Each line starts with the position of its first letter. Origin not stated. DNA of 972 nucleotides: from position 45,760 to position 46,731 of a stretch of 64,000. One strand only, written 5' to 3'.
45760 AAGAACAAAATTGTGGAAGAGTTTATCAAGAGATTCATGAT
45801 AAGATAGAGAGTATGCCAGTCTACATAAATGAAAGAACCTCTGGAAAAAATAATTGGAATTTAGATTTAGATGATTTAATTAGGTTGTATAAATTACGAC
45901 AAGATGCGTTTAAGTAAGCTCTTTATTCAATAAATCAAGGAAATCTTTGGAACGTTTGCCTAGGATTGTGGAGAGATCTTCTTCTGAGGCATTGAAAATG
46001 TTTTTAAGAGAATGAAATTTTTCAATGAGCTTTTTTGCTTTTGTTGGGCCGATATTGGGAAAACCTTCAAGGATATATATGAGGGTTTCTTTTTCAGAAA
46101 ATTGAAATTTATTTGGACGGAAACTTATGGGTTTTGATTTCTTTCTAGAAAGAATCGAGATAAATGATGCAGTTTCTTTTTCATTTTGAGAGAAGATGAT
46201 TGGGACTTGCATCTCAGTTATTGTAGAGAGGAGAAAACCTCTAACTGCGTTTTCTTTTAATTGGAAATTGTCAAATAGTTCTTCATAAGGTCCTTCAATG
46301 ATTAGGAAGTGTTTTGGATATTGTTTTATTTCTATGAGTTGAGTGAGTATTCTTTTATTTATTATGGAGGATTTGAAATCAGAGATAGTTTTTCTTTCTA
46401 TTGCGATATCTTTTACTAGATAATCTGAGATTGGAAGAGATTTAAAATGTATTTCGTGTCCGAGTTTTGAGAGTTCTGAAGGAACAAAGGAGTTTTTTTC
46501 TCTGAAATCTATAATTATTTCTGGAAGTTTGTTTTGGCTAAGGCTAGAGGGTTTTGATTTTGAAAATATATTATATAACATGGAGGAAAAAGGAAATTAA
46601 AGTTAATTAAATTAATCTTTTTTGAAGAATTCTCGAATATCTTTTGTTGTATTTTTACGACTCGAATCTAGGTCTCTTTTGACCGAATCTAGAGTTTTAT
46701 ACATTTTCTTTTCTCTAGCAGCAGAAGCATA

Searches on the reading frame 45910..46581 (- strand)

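Call 92: search_protein_families(library=pfam, proteins=[window:45910-46581:-], max_evalue=0.00001)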
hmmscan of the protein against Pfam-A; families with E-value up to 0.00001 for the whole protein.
window:45910-46581:- (223 aa): 2 families
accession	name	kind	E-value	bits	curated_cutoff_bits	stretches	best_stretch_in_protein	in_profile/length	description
PF02732.21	ERCC4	-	3.3e-23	82.6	24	1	24-142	1-138/140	ERCC4 domain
PF12826.13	HHH_2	-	2.7e-06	27.9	27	1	173-206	7-40/64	Helix-hairpin-helix motif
